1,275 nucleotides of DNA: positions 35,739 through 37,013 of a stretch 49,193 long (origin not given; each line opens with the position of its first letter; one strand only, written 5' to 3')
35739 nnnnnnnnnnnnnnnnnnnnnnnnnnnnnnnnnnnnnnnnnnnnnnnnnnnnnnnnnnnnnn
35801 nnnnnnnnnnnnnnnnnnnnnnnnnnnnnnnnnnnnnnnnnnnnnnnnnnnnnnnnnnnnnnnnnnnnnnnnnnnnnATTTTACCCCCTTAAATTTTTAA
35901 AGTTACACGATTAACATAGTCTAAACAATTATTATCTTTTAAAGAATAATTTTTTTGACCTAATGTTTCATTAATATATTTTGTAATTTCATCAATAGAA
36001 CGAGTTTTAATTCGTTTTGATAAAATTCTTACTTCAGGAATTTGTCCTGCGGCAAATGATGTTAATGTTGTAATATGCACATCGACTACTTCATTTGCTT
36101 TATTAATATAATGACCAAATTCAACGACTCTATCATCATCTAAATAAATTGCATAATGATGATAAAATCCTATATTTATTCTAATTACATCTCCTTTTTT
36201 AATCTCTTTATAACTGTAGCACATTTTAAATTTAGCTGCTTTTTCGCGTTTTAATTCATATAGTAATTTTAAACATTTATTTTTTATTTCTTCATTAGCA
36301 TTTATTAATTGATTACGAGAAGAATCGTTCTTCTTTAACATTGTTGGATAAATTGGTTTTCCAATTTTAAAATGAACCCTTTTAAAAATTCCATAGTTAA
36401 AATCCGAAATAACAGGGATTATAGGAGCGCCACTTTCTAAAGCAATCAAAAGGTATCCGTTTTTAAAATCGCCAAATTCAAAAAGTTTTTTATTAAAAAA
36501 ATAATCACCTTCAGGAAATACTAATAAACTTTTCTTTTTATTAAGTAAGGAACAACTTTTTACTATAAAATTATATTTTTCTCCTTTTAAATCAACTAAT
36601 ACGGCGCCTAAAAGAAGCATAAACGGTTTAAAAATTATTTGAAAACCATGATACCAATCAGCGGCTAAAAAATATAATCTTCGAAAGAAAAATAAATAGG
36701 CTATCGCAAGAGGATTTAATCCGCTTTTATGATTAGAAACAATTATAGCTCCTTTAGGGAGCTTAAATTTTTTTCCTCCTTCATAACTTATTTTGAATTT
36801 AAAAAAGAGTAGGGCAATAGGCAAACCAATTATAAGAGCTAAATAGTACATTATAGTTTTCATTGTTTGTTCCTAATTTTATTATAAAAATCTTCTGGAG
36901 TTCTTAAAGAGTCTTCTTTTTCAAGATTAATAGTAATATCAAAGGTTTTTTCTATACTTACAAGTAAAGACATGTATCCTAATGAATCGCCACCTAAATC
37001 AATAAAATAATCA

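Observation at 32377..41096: Translationally coupled lipid-acyl activation and remodelling locus that does not match the canonical fatty-acid incorporation pathway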

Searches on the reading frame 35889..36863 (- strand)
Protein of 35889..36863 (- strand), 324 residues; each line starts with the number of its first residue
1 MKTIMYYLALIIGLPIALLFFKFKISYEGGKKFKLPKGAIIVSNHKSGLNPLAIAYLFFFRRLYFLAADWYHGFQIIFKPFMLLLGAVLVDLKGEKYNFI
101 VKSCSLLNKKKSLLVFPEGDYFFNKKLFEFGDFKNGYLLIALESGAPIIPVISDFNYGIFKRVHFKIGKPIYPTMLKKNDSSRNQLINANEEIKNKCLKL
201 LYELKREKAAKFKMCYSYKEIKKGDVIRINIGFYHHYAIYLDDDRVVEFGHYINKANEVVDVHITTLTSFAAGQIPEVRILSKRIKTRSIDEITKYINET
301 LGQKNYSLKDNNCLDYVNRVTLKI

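Call 4: search_protein_families(library=pfam, proteins=[window:35889-36863:-], max_evalue=0.01)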
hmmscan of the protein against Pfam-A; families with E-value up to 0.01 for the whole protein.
window:35889-36863:- (324 aa): 2 families
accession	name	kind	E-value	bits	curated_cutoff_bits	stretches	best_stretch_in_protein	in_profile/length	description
PF01553.26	Acyltransferase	-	3.6e-15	56.4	23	1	27-152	4-130/132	Acyltransferase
PF04970.19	LRAT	-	9.5e-13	48.9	24.3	1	220-320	2-114/120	Lecithin retinol acyltransferase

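Call 5: search_protein_families(library=ncbifam, proteins=[window:35889-36863:-], max_evalue=0.01)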
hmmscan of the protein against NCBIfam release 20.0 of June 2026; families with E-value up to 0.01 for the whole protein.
window:35889-36863:- (324 aa): 3 families
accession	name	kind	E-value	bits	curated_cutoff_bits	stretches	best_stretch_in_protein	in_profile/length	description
TIGR00530.1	AGP_acyltrn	subfamily_domain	7.5e-13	48.4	102.95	1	32-152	9-128/130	1-acylglycerol-3-phosphate O-acyltransferase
NF006386.0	PRK08633.1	equivalog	1.2e-06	26.6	1221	1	16-152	420-550/1147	acyl-[ACP]--phospholipid O-acyltransferase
NF052615.1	orn_lipid_OlsF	equivalog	0.0055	15.3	620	0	22-157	63-201/570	bifunctional ornithine lipid synthase OlsF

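Call 15: find_related_loci(query=window:35889-36863:-, collection=genome_contigs, flank=10000)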
Query window:35889-36863:- (324 aa) in genome_contigs; peptide patterns used: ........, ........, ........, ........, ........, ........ (x = any residue, [..] = any of these).
79 stretches matched a pattern, but none encodes a relative of the query by tblastn (E <= 1e-3).

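Call 16: find_homologous_proteins(query=window:35889-36863:-, max_evalue=0.00001)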
Query window:35889-36863:- (324 aa): 117 proteins with E <= 0.00001 among 1945 candidates.
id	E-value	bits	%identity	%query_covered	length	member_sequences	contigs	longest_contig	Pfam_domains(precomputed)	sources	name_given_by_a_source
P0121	8.8e-208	707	98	100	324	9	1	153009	PF04970.20,PF01553.27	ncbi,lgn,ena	-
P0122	2.5e-146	505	68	100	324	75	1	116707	PF04970.20,PF01553.27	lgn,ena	-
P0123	2.6e-143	495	65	100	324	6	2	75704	PF04970.20,PF01553.27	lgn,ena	-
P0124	1.8e-142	492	65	100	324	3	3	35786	PF04970.20,PF01553.27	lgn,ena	-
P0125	8.7e-137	474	66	100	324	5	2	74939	PF04970.20,PF01553.27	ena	-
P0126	2.4e-134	466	63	100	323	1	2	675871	PF04970.20,PF01553.27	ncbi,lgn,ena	-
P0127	2.1e-130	453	63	99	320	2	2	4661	PF04970.20,PF01553.27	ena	-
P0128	3.7e-127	442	62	100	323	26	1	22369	PF04970.20,PF01553.27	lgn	-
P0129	5.8e-127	441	61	100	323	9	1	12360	PF04970.20,PF01553.27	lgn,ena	-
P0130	3.6e-122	426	63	100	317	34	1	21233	PF04970.20,PF01553.27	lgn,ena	-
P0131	2.3e-121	423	63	100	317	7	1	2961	PF04970.20,PF01553.27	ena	-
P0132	7.7e-121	421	56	100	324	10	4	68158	PF04970.20,PF01553.27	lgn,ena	-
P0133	6.3e-120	418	57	100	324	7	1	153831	PF04970.20,PF01553.27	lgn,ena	-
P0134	2.5e-119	416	62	100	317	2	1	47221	PF04970.20,PF01553.27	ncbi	-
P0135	2.1e-117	410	59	100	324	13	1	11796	PF04970.20,PF01553.27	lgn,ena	-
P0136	4.0e-116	406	60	100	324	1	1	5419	PF04970.20,PF01553.27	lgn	-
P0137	1.3e-106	374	53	100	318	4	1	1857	PF01553.27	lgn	-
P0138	3.3e-100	353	52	99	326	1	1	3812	PF04970.20,PF01553.27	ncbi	-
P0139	2.4e-80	288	96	43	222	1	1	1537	PF04970.20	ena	-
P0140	1.0e-78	283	46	100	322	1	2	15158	PF04970.20,PF01553.27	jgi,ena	-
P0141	8.3e-76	273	44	100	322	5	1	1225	PF04970.20,PF01553.27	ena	-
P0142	1.1e-74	270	43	100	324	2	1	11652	PF04970.20,PF01553.27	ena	-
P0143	1.4e-73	266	43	94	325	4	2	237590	PF04970.20,PF01553.27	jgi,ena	-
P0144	2.3e-73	265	44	100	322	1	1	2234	PF04970.20,PF01553.27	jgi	-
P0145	1.4e-72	263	45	100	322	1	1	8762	PF04970.20,PF01553.27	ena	-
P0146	3.2e-72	262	44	100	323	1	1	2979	PF04970.20,PF01553.27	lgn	-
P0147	9.6e-68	247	40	100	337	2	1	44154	PF04970.20,PF01553.27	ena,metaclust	metaclust:\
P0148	2.0e-67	246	43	94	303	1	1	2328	PF04970.20,PF01553.27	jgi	jgi:1-acyl-sn-glycerol-3-phosphate acyltransferase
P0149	1.6e-66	243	41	100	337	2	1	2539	PF04970.20,PF01553.27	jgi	-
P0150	3.9e-51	192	40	75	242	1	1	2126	PF04970.20,PF01553.27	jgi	jgi:hypothetical protein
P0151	3.2e-34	137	39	61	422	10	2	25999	PF01553.27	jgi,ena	-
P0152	1.6e-33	134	33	61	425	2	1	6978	PF01553.27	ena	-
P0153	9.9e-33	132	37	59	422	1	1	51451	PF01553.27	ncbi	-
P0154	3.4e-32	130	34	61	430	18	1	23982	PF01553.27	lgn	-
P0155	1.1e-25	109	38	63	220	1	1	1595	PF01553.27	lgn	-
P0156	6.5e-25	106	37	62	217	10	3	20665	PF01553.27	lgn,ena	-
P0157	9.9e-22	96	28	64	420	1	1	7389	PF01553.27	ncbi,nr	ncbi:MAG: 1-acyl-sn-glycerol-3-phosphate acyltransferase [Clostridia bacterium]|nr:1-acyl-sn-glycero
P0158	3.1e-21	94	35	64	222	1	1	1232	PF01553.27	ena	-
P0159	7.7e-21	93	36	59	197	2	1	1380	PF01553.27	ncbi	-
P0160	7.8e-21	93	40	50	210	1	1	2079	PF01553.27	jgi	-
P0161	8.3e-21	93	35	62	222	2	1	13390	PF01553.27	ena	-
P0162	9.8e-21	92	36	61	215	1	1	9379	PF01553.27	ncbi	-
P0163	1.4e-20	92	35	62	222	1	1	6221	PF01553.27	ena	-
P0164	1.7e-20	92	33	63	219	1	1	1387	PF01553.27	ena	-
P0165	2.1e-20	91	33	63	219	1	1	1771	PF01553.27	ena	-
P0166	3.4e-20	91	34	63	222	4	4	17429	PF01553.27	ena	-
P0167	3.6e-20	91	35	61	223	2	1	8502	PF01553.27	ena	-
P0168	4.3e-20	90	33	64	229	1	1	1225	PF01553.27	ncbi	-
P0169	5.5e-20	90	34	62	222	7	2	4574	PF01553.27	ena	-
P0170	5.6e-20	90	39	50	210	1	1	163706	PF01553.27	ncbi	-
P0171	1.4e-19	89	32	64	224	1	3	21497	PF01553.27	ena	-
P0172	2.2e-19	88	35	62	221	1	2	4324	PF01553.27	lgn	-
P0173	9.0e-19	86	32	58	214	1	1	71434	PF01553.27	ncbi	-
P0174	1.1e-18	86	36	59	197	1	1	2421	PF01553.27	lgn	-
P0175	1.1e-18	86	34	65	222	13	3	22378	PF01553.27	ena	-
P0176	1.9e-18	85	33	65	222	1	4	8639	PF01553.27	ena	-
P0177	3.5e-18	84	36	59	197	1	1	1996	PF01553.27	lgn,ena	-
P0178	5.1e-18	83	35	53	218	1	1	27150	PF01553.27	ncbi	-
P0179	8.2e-18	83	34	62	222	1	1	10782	PF01553.27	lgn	-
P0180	9.6e-18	83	30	64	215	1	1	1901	PF01553.27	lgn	-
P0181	1.4e-17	82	32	65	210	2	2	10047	PF01553.27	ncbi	-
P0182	1.6e-17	82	33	63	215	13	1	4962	PF01553.27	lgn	-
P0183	2.3e-17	81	34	65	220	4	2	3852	PF01553.27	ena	-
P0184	2.4e-17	81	36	60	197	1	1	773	PF01553.27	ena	-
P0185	2.8e-17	81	31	65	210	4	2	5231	PF01553.27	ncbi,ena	-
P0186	2.9e-17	81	32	64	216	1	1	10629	PF01553.27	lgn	-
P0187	3.7e-17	81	34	62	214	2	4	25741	PF01553.27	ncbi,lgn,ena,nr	ncbi:MAG: 1-acyl-sn-glycerol-3-phosphate acyltransferase [Clostridia bacterium]|nr:1-acyl-sn-glycero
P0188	4.3e-17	80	30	65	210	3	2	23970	PF01553.27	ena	-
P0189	4.9e-17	80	34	63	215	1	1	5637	PF01553.27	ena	-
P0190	6.9e-17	80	31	65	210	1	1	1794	PF01553.27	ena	-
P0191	1.0e-16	79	32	62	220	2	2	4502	PF01553.27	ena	-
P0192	6.8e-16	76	35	59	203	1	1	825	PF01553.27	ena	-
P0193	9.5e-16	76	32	63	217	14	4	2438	PF01553.27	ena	-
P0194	1.0e-15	76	31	63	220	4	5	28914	PF01553.27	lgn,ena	-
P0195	1.2e-15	76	31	58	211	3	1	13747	PF01553.27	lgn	-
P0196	1.3e-15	75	32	53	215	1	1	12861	PF01553.27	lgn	-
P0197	1.5e-15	75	34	59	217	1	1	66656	PF01553.27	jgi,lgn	-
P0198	2.0e-15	75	30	65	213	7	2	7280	PF01553.27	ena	-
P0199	2.1e-15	75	31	58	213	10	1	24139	PF01553.27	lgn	-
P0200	3.6e-15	74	32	53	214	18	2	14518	PF01553.27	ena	-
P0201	3.8e-15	74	32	64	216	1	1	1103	PF01553.27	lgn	-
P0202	3.9e-15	74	29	65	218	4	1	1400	PF01553.27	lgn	-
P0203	4.6e-15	74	28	64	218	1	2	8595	PF01553.27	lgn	-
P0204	5.0e-15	74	33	56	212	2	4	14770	PF01553.27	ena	-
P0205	7.0e-15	73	34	64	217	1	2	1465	PF01553.27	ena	-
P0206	1.5e-14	72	32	62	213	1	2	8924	PF01553.27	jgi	-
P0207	1.6e-14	72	31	58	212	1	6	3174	PF01553.27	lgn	-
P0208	1.7e-14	72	33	53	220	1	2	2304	PF01553.27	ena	-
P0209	2.1e-14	72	31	58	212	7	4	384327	PF01553.27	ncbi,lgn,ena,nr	ncbi:MAG: 1-acyl-sn-glycerol-3-phosphate acyltransferase [Bacilli bacterium]|nr:1-acyl-sn-glycerol-3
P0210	2.9e-14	71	30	64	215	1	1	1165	PF01553.27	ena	-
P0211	3.5e-14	71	30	61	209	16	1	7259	PF01553.27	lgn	-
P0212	3.7e-14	71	30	61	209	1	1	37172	PF01553.27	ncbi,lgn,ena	-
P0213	4.9e-14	70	32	58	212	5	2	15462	PF01553.27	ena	-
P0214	8.9e-14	69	32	58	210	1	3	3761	PF01553.27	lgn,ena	-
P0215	9.0e-14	69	32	58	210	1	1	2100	PF01553.27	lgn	-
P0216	1.0e-13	69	31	63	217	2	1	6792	PF01553.27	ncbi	-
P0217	1.3e-13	69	31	56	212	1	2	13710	PF01553.27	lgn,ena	-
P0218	1.4e-13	69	31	58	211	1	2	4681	PF01553.27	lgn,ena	-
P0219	1.4e-13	69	30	58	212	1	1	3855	PF01553.27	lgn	-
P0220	1.6e-13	69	31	58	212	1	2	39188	PF01553.27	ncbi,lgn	-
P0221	2.4e-13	68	28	65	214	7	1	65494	PF01553.27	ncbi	-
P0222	2.9e-13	68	30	64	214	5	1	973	PF01553.27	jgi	jgi:1-acyl-sn-glycerol-3-phosphate acyltransferase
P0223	4.6e-13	67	31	58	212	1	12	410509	PF01553.27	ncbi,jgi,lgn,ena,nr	ncbi:MAG: 1-acyl-sn-glycerol-3-phosphate acyltransferase [Erysipelotrichaceae bacterium]|nr:1-acyl-s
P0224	5.1e-13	67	31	61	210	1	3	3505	PF01553.27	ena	-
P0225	5.6e-13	67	32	51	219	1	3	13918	PF01553.27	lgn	-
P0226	6.1e-13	67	33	64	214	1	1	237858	PF01553.27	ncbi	-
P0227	6.5e-13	67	32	59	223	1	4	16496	PF01553.27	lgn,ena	-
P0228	1.3e-12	66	29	65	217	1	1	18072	PF01553.27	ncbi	-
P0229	2.8e-12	65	30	63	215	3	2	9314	PF01553.27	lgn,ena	-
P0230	4.9e-12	64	32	59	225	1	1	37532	PF01553.27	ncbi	-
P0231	7.6e-12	63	31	63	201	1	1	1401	PF01553.27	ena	-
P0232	1.8e-11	62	27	72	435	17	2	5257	PF01553.27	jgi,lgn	jgi:1-acyl-sn-glycerol-3-phosphate acyltransferase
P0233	7.6e-11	60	28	61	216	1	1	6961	PF01553.27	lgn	-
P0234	8.5e-11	60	33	52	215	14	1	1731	PF01553.27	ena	-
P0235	1.8e-9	55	30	53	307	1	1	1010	PF01553.27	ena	-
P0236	1.1e-8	53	32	61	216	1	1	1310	PF01553.27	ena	-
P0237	3.2e-8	51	29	56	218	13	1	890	PF01553.27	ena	-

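Call 18: find_related_loci(query=A1, collection=genome_contigs, flank=10000)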
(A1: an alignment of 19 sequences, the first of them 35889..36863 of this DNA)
Query A1 (324 aa) in genome_contigs; peptide patterns used: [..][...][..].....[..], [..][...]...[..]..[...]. (x = any residue, [..] = any of these).
105 stretches matched a pattern; 17 encode a relative of the query (tblastn E <= 1e-3); 17 distinct loci.
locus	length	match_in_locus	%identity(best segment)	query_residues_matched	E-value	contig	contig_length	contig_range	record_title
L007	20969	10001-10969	63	1-324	3e-141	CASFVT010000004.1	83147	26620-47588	uncultured Firmicutes bacterium isolate Batch6_idba_bin.581 genome assembly, contig: Batch6_idba_bin.581.fa_k87_1074013,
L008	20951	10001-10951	63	1-324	6e-130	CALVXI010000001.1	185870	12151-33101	MAG: uncultured Bacilli bacterium isolate BRZ_E__bin40 genome assembly, contig: BRZ_E__NODE_56_length_185870_cov_25.8155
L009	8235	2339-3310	56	1-324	1e-128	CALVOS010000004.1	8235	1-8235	MAG: uncultured Bacilli bacterium isolate E20__bin183 genome assembly, contig: E20__k127_5956237, whole genome shotgun s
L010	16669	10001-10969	61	1-324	5e-133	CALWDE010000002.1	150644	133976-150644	MAG: uncultured Bacilli bacterium isolate E17__bin75 genome assembly, contig: E17__k127_2878886, whole genome shotgun se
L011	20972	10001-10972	57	1-324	9e-128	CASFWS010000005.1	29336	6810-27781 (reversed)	uncultured Firmicutes bacterium isolate B51_L2_308308_idba_bin.44 genome assembly, contig: B51_L2_308308_idba_bin.44.fa_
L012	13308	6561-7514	54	1-324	4e-107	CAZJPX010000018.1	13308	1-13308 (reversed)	MAG TPA_asm: uncultured Staphylococcaceae bacterium isolate SRP141132_co6_54 genome assembly, contig: NODE_3984_length_1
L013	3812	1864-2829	52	1-324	3e-104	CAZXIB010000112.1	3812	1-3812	MAG TPA_asm: uncultured Thomasclavelia sp. isolate SRP141132_co7_306 genome assembly, contig: NODE_24581_length_3812_cov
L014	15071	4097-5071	41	1-324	8e-79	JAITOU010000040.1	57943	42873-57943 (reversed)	MAG: Clostridiales bacterium isolate Po218_bin70 k119_3999586, whole genome shotgun sequence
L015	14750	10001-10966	42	1-324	5e-78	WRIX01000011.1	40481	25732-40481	MAG: Treponema sp. isolate Nt197P3bin60 Ga0082212_10001049, whole genome shotgun sequence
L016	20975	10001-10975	43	1-324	6e-76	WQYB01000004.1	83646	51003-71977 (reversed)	MAG: Treponema sp. isolate Emb289P3bin69 Ga0123356_10000128, whole genome shotgun sequence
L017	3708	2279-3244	41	1-324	6e-76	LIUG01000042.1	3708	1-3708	MAG: Candidatus Fibrimonas termitidis isolate GUT221 contig_144105, whole genome shotgun sequence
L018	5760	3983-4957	39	1-324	3e-75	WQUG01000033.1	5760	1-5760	MAG: Actinomycetes bacterium isolate Cu122P5bin19 JGI20166J26741_11435208, whole genome shotgun sequence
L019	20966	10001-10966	40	1-324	5e-74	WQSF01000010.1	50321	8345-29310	MAG: Treponema sp. isolate Co191P1bin8 JGI24694J35173_10000263, whole genome shotgun sequence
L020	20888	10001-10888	40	28-324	2e-72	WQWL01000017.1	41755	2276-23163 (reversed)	MAG: Oscillospiraceae bacterium isolate Emb289P1bin94 Ga0123355_10000868, whole genome shotgun sequence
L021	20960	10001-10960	40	3-324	6e-71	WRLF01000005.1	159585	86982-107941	MAG: Treponema sp. isolate Th196P3bin148 Ga0099364_10000071, whole genome shotgun sequence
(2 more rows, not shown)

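Call 35: search_protein_families(library=pfam, proteins=[L016:4972-6495:+, L020:4855-6381:+, L016:15089-16414:+, L020:14616-15923:+, L020:14049-14612:+, L014:9152-10438:+, L014:7028-7537:+, L014:10545-11561:+, L016:12934-13362:+, L016:1200-4031:-], max_evalue=0.001)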
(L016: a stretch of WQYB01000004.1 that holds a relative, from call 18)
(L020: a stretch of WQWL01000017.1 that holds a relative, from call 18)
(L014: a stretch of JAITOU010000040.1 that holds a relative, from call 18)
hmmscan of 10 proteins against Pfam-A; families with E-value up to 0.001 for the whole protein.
L016:4972-6495:+ (507 aa): 1 family
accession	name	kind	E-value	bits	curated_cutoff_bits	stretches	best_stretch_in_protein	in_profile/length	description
PF13347.12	MFS_2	-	7.6e-19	68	27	1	61-426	33-385/427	MFS/sugar transport protein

L020:4855-6381:+ (508 aa): 2 families
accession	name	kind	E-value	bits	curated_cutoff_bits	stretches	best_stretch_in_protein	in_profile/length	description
PF13347.12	MFS_2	-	2.3e-20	73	27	1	62-418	33-377/427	MFS/sugar transport protein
PF07690.21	MFS_1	-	6.7e-05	22.4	33.4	1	61-414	31-346/347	Major Facilitator Superfamily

L016:15089-16414:+ (441 aa): 3 families
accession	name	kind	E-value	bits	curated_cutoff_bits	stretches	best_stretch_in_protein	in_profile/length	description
PF13632.12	Glyco_trans_2_3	-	1.9e-23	83.8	27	1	134-353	2-183/198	Glycosyl transferase family group 2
PF13641.12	Glyco_tranf_2_3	-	2.3e-23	83.9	27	1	48-279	3-230/230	Glycosyltransferase like family 2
PF00535.33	Glycos_transf_2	-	2.6e-11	44.2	23.3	1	50-223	2-165/168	Glycosyl transferase family 2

L020:14616-15923:+ (435 aa): 4 families
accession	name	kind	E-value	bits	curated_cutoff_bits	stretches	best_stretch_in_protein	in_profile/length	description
PF13641.12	Glyco_tranf_2_3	-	5.1e-24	86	27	1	52-283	3-230/230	Glycosyltransferase like family 2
PF13632.12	Glyco_trans_2_3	-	7.7e-24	85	27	1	138-363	2-197/198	Glycosyl transferase family group 2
PF00535.33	Glycos_transf_2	-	2.9e-12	47.3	23.3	1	54-226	2-164/168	Glycosyl transferase family 2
PF13506.12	Glyco_transf_21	-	8.5e-06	25.8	21.7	1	134-282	30-174/174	Glycosyl transferase family 21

L020:14049-14612:+ (187 aa): 4 families
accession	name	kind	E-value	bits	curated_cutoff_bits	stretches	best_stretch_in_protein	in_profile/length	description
PF00805.28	Pentapeptide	-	4.4e-39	132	20.2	5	77-113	3-39/40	Pentapeptide repeats (8 copies)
PF13599.13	Pentapeptide_4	-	6.2e-22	77.9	38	3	51-127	2-78/78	Pentapeptide repeat region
PF13576.12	Pentapeptide_3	-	8.2e-13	48.8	27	0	53-88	2-39/48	Pentapeptide repeats (9 copies)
PF25296.1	Decapeptide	-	1.9e-07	31.3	45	0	120-180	10-70/74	Decapeptide repeat region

L014:9152-10438:+ (428 aa): 3 families
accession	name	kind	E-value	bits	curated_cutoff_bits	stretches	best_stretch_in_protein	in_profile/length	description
PF13641.12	Glyco_tranf_2_3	-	6.1e-25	89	27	1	49-277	3-230/230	Glycosyltransferase like family 2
PF13632.12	Glyco_trans_2_3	-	1.9e-20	73.9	27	1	133-361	3-195/198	Glycosyl transferase family group 2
PF00535.33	Glycos_transf_2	-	4.2e-15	56.5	23.3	1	50-184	1-137/168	Glycosyl transferase family 2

L014:7028-7537:+ (169 aa): 1 family
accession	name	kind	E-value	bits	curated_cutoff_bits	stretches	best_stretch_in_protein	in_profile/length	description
PF13240.11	Zn_Ribbon_1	-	4.2e-06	26.8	25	1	2-23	1-22/23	zinc-ribbon domain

L014:10545-11561:+ (338 aa): 1 family
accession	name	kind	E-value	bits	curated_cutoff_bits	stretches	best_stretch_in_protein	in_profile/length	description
PF04231.19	Endonuclease_1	-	1.8e-31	110.1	25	1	170-330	59-234/235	Endonuclease I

L016:12934-13362:+ (142 aa): 4 families
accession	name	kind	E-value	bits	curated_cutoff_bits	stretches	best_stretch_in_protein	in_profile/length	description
PF13828.11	DUF4190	-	1.1e-05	25.5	35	1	55-117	2-60/62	Domain of unknown function (DUF4190)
PF13240.11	Zn_Ribbon_1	-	8.6e-05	22.7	25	1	2-23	1-22/23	zinc-ribbon domain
PF13248.11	Zn_ribbon_3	-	0.00011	21.9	27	1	2-23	4-25/26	zinc-ribbon domain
PF12773.13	DZR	-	0.00065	20.3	27.3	1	3-25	1-23/45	Double zinc ribbon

L016:1200-4031:- (943 aa): 1 family
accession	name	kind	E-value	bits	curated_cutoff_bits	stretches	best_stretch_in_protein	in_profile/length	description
PF05170.20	AsmA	-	5.1e-11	42.5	29.8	1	7-188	4-178/607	AsmA family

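Call 38: find_related_loci(query=A1, collection=metagenome_contigs, flank=9000)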
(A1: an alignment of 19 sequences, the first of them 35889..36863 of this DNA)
Query A1 (324 aa) in metagenome_contigs; peptide patterns used: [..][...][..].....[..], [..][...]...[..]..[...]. (x = any residue, [..] = any of these).
209 stretches matched a pattern; 77 encode a relative of the query (tblastn E <= 1e-3); 77 distinct loci.
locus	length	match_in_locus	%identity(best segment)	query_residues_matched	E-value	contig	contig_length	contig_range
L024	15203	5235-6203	63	1-324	2e-136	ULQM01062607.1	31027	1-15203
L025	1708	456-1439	45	1-324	2e-88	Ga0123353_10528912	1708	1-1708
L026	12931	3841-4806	46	1-324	9e-83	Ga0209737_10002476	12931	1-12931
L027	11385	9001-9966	44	1-324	4e-82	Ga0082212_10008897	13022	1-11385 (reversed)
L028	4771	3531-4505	44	1-324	3e-82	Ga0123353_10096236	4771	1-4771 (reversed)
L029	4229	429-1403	41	1-324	1e-81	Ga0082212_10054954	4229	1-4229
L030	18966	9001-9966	43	1-324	6e-81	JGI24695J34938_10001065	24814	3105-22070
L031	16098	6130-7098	43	1-324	5e-81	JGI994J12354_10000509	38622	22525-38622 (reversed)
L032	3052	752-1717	44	1-324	8e-82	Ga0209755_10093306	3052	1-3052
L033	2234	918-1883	44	1-324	5e-83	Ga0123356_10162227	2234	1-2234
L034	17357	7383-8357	43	1-324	4e-80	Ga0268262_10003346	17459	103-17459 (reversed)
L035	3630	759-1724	43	1-324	2e-79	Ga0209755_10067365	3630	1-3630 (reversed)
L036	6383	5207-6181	42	1-324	2e-78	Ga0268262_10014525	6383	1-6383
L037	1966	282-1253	41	1-324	2e-81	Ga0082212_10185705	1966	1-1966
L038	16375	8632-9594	42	1-324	3e-78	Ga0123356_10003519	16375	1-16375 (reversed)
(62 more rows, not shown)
